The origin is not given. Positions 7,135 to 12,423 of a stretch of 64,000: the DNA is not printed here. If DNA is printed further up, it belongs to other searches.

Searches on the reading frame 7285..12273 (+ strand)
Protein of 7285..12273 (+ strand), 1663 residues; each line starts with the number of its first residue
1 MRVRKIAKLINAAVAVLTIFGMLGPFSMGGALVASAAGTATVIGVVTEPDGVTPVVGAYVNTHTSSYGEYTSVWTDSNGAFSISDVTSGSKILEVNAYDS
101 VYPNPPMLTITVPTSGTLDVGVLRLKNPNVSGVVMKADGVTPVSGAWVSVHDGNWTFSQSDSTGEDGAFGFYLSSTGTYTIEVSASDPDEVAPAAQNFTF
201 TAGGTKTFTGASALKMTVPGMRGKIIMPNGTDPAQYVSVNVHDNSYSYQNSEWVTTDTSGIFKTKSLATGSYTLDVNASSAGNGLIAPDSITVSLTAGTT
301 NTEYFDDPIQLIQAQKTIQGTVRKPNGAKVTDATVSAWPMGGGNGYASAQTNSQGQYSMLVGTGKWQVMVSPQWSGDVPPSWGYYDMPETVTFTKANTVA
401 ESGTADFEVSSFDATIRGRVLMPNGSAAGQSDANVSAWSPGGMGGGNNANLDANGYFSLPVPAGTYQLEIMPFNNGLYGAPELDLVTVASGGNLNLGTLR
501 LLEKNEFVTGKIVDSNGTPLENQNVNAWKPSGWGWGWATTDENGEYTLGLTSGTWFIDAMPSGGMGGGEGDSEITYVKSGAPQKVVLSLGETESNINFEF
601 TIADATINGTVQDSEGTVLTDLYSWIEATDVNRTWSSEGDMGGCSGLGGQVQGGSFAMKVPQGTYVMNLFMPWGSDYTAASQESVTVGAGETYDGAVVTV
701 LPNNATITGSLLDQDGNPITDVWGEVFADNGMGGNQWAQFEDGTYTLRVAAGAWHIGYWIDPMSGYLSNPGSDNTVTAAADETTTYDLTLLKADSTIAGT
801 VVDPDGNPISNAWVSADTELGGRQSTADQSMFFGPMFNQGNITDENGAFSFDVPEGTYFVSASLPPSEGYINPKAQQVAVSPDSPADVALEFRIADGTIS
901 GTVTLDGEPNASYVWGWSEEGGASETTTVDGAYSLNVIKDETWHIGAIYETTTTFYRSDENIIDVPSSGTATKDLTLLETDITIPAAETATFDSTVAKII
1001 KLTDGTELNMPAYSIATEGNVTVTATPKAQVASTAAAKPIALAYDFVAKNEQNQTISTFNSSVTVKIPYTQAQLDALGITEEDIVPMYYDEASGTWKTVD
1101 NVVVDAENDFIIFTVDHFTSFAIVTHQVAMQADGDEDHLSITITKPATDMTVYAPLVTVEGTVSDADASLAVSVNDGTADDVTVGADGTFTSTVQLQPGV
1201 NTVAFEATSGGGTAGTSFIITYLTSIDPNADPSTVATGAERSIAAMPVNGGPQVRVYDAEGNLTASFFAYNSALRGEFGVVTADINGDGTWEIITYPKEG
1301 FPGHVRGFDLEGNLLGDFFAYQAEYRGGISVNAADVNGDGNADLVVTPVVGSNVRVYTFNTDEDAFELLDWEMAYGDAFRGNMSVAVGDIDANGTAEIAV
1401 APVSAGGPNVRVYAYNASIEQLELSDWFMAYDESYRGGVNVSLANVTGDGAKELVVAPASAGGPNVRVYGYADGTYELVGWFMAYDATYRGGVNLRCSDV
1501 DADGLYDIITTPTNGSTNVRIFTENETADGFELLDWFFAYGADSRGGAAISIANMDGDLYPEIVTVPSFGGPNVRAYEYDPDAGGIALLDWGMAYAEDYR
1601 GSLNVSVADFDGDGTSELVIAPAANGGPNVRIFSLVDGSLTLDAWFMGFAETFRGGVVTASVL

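Call 74: search_protein_families(library=pfam, proteins=[window:7285-12273:+], max_evalue=0.0001)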
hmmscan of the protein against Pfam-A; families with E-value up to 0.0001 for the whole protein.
window:7285-12273:+ (1663 aa): 15 families
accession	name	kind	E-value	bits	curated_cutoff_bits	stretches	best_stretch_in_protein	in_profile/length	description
PF13620.12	CarboxypepD_reg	-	1.6e-45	153.8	32.3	3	796-889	1-78/82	Carboxypeptidase regulatory-like domain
PF13715.12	CarbopepD_reg_2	-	6.2e-20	71.5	32.2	0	130-185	1-52/88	CarboxypepD_reg-like domain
PF13517.12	FG-GAP_3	-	3.4e-13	50.4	26.9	1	1335-1400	1-61/61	FG-GAP-like repeat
PF07210.18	DUF1416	-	3.2e-10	40.2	23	0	121-184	13-73/97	Protein of unknown function (DUF1416)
PF09136.16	Glucodextran_B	-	6.8e-10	39.2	27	1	1141-1215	3-73/83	Glucodextranase, domain B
PF09430.16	EMC7_beta-sandw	-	1.6e-09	38.4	26.6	0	68-118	17-65/122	ER membrane protein complex subunit 7, beta-sandwich domain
PF23194.1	NOMO_5th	-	3.2e-08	34.3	27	0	148-191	21-64/89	NOMO fifth transthyretin-like domain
PF12256.14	TcdB_toxin_midN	-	7.6e-08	32.3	24.8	0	1600-1622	25-47/181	Insecticide toxin TcdB middle/N-terminal region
PF07495.19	Y_Y_Y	-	1.4e-07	31.7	26.6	0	243-283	7-51/65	Y_Y_Y domain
PF14686.12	fn3_3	-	2e-07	31.1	24.4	0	238-300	15-72/75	Polysaccharide lyase family 4, domain II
PF01839.29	FG-GAP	-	1.1e-06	28.9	22.1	0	1328-1347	2-21/37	FG-GAP repeat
PF20598.4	DUF6795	-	1.7e-06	28.7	27.4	0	44-90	3-50/103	Domain of unknown function (DUF6795)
PF17802.7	SpaA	-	4.1e-06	27.3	23.1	0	841-884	36-80/91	Prealbumin-like fold domain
PF16743.10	PliI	-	9e-06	25.8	27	0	1401-1463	23-84/123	Periplasmic lysozyme inhibitor of I-type lysozyme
PF00775.27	Dioxygenase_C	-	2.5e-05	24.3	27.3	0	796-852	31-89/182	Dioxygenase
